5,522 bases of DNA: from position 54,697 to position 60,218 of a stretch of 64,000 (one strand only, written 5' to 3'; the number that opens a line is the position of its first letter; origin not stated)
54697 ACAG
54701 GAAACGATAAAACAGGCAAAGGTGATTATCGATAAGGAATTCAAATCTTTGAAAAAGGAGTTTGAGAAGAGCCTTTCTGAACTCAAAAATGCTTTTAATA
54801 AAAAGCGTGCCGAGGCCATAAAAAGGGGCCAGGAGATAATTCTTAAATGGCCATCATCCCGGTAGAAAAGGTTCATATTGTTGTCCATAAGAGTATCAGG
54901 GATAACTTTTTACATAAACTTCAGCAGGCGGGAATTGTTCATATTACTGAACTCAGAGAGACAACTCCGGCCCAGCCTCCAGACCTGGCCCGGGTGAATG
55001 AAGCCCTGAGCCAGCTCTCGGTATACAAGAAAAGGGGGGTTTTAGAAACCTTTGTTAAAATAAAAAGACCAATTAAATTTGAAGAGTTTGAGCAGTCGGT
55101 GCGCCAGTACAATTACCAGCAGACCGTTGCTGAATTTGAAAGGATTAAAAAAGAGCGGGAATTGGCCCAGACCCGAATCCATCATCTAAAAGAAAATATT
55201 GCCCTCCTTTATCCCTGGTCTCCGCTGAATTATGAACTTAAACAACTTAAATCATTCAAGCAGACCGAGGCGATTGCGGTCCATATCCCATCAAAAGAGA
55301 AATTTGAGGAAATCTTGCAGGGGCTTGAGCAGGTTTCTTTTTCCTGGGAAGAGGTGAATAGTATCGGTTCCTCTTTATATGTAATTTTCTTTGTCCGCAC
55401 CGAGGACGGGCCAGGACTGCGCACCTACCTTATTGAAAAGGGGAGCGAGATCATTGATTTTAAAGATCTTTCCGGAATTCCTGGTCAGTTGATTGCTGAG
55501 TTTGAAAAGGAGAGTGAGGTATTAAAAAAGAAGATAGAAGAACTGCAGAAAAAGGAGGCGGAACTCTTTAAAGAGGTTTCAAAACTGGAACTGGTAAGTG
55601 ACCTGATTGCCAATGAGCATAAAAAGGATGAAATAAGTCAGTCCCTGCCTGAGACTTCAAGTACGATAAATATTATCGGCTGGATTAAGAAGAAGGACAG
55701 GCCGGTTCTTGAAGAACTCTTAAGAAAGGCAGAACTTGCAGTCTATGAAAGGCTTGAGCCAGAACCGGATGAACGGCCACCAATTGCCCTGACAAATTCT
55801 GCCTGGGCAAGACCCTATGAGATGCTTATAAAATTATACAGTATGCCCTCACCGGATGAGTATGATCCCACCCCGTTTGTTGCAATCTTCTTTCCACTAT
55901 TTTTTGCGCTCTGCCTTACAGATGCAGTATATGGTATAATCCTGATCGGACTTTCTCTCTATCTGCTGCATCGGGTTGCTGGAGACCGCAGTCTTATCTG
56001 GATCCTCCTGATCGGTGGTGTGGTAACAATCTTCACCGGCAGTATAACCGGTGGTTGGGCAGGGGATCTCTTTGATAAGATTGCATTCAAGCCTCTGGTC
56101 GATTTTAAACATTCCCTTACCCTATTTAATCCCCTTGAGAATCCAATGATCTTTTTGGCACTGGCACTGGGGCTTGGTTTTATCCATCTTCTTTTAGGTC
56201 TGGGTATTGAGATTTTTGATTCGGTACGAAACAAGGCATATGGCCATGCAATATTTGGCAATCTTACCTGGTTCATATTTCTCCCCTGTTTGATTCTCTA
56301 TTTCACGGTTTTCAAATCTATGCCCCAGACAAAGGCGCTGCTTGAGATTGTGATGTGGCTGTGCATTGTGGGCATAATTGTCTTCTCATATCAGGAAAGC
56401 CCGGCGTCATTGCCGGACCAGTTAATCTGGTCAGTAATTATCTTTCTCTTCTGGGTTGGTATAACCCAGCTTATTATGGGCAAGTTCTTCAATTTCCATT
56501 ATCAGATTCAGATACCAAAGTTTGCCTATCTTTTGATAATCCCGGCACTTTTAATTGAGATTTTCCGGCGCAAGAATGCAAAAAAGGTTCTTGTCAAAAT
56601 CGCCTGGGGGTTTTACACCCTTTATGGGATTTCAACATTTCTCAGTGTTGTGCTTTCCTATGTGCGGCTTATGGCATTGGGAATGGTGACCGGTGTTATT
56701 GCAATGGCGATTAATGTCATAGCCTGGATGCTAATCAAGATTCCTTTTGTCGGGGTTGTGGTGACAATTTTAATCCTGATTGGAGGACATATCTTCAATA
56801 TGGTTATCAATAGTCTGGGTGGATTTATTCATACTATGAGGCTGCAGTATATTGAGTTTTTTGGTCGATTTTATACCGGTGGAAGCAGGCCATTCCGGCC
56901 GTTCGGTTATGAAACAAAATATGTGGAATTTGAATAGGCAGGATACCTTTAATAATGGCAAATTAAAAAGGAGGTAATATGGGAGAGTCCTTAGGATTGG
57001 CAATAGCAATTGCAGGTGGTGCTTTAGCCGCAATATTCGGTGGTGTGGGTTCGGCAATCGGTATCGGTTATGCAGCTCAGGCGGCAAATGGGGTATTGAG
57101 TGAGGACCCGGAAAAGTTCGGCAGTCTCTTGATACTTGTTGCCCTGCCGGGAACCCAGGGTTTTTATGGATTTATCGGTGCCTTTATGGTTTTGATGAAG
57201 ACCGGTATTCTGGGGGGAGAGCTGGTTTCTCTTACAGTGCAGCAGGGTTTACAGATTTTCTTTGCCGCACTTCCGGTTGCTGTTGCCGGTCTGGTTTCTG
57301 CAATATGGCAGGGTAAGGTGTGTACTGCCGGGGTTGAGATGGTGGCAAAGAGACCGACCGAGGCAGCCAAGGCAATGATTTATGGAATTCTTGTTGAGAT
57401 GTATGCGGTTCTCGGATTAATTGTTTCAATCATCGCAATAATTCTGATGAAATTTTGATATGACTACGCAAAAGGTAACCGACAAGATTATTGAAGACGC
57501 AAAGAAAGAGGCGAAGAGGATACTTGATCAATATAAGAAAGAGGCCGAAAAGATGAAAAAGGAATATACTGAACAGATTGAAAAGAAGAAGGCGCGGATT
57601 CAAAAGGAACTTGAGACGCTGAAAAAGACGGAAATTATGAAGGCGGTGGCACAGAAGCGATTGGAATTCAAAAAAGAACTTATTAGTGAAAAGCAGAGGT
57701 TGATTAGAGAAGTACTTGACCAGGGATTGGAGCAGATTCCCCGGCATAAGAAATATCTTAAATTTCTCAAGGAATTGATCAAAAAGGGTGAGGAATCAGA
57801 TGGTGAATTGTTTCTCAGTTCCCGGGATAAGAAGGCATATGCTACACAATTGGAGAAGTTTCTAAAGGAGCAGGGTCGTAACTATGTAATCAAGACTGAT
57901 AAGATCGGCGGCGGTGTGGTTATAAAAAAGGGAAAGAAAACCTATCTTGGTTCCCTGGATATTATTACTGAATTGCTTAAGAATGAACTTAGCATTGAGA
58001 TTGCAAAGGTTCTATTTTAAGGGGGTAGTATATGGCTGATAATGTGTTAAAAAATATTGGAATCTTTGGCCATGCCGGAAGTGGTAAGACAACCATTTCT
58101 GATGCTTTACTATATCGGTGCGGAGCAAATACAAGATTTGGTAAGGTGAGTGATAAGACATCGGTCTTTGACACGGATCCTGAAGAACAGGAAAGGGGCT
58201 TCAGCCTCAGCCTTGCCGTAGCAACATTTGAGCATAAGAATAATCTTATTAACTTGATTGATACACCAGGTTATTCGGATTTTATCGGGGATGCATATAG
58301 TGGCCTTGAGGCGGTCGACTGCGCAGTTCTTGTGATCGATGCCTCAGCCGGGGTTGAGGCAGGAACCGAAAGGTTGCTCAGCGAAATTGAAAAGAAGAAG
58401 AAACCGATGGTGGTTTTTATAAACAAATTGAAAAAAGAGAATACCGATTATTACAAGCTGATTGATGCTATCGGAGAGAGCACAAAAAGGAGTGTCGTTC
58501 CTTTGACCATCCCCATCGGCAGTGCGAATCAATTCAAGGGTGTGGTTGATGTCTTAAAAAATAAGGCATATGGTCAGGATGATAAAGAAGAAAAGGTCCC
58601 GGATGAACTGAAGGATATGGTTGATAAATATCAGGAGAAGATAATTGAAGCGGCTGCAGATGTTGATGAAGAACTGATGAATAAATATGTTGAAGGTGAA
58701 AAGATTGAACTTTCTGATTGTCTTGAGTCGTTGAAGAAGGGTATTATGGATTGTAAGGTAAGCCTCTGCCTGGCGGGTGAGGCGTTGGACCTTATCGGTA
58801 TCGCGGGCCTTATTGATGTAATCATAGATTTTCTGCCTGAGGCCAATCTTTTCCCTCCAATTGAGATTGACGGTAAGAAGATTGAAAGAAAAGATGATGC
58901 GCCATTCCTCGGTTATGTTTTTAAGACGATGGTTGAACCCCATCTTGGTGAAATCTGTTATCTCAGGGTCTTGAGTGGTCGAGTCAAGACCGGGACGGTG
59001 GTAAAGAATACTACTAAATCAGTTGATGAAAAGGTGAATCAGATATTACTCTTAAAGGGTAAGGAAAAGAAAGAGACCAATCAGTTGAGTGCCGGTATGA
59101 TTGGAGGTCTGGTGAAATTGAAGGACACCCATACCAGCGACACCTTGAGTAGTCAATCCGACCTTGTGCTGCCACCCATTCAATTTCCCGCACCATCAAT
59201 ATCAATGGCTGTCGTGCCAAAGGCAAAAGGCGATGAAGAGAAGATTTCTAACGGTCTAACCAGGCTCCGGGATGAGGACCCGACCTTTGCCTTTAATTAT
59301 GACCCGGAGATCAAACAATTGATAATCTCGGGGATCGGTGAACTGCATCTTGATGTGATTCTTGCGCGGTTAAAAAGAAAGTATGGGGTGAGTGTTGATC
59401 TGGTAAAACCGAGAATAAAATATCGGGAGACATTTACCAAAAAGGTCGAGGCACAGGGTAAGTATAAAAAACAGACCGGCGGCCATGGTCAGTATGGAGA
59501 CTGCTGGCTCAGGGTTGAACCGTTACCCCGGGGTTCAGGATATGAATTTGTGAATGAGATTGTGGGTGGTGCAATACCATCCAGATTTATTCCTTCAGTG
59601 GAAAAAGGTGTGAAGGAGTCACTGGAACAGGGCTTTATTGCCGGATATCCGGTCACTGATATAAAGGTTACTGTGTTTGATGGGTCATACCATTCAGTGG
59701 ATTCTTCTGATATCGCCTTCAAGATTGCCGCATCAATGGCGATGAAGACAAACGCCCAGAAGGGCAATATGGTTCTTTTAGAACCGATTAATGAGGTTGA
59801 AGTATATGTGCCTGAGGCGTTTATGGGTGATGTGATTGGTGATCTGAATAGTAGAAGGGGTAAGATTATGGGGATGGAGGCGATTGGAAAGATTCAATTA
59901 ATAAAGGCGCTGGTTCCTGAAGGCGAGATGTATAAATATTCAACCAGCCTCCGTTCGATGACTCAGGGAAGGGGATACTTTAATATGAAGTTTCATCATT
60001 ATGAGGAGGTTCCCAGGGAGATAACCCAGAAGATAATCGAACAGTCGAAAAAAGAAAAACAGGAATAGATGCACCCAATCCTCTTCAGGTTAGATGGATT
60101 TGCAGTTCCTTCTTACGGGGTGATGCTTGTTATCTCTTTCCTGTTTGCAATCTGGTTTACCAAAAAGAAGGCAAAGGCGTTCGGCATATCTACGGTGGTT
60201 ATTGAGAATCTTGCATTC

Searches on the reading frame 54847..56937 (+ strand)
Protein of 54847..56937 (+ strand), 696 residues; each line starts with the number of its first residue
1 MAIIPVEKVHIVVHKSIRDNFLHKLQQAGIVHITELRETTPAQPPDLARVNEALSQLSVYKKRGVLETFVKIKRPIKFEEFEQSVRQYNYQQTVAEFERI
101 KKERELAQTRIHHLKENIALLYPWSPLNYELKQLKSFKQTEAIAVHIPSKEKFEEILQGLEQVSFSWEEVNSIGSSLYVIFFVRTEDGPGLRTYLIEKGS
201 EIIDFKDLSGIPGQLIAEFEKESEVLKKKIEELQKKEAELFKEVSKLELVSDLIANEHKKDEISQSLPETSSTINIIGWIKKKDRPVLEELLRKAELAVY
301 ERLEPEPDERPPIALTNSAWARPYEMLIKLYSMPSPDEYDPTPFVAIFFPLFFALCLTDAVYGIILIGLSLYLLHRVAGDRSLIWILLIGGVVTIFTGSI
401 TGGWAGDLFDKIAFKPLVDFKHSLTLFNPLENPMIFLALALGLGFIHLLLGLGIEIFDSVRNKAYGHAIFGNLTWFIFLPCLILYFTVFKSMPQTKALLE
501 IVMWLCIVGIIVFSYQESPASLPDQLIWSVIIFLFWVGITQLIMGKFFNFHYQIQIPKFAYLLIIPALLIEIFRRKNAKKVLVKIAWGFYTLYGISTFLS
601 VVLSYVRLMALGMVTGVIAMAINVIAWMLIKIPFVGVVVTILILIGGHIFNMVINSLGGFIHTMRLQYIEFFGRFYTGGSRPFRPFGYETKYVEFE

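Call 64: search_protein_families(library=ncbifam, proteins=[window:54847-56937:+], max_evalue=1e-10)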
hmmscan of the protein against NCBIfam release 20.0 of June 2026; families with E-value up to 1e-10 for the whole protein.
window:54847-56937:+ (696 aa): 8 families
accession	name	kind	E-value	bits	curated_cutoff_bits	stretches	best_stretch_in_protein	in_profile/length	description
NF004428.0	PRK05771.2-1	equivalog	1.6e-96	324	766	2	50-509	72-560/680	V-type ATP synthase subunit I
NF004430.0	PRK05771.2-4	equivalog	3.4e-73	247.3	670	1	7-694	8-645/646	V-type ATP synthase subunit I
NF004427.0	PRK05771.1-1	equivalog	5.9e-60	203.7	942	2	52-514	87-541/668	V-type ATP synthase subunit I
NF004434.0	PRK05771.3-3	equivalog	8.6e-58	196.3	777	1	2-690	3-679/686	V-type ATP synthase subunit I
NF004432.0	PRK05771.3-1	equivalog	2.5e-44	151.7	1044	2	6-378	7-372/643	V-type ATP synthase subunit I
NF004429.0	PRK05771.2-2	equivalog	1.7e-32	112.9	799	1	3-513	2-484/608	V-type ATP synthase subunit I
NF004431.0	PRK05771.2-5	equivalog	8.1e-26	90.7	851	2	216-377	181-343/649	V-type ATP synthase subunit I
NF004433.0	PRK05771.3-2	equivalog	2.6e-12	45.9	1173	0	81-686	95-693/701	V-type ATP synthase subunit I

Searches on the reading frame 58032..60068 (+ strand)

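Call 64: search_protein_families(library=ncbifam, proteins=[window:58032-60068:+], max_evalue=1e-10)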
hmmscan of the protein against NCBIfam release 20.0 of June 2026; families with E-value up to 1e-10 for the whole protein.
window:58032-60068:+ (678 aa): 26 families (the best 25 are shown)
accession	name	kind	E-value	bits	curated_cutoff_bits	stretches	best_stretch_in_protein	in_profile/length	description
NF009381.0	PRK12740.1-5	subfamily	4.5e-256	851.6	583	1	4-677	7-690/692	elongation factor G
TIGR00484.1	EF-G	equivalog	2.4e-204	680.4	659.4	1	5-673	9-690/691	elongation factor G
NF009891.0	PRK13351.1-1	equivalog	1.3e-181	605.7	597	1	4-674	7-679/681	elongation factor G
NF058620.1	EFG2_Bacteroid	exception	2.5e-176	588.1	1000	2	4-501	7-511/717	elongation factor G2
NF009377.1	PRK12740.1-1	equivalog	1.1e-175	585.9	890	1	4-668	11-698/700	elongation factor G-like protein EF-G2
NF009379.0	PRK12740.1-3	equivalog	2e-162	542.2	513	1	6-674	8-672/674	elongation factor G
NF012153.1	tet_protect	equivalog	8.1e-103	344.7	775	1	8-657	2-614/614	tetracycline resistance ribosomal protection protein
TIGR00490.1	aEF-2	equivalog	9.2e-75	252.1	738.45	3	288-474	286-475/720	elongation factor EF-2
NF000120.3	47473_otr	exception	1.1e-74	252.2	900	1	8-650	4-606/608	tetracycline resistance ribosomal protection protein Otr(A)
NF033148.1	tet_protect_M_W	exception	4.4e-68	230.1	1100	1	7-660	4-613/639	TetM/TetW/TetO/TetS family tetracycline resistance ribosomal protection protein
NF001964.0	PRK00741.1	equivalog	1.8e-65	221.4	473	1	7-460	13-465/529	peptide chain release factor 3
TIGR00503.1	prfC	equivalog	5.1e-55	186.9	466.95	1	7-455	12-459/527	peptide chain release factor 3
NF012155.1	tet_protect_M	exception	1.6e-54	185.2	1420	2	209-657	179-610/639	tetracycline resistance ribosomal protection protein Tet(M)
NF012154.0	tet_protect_Q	exception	1.4e-50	172.3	1425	1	7-660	4-614/638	tetracycline resistance ribosomal protection protein Tet(Q)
TIGR01394.1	TypA_BipA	equivalog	1e-49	169.3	757.3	2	6-147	1-140/594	translational GTPase TypA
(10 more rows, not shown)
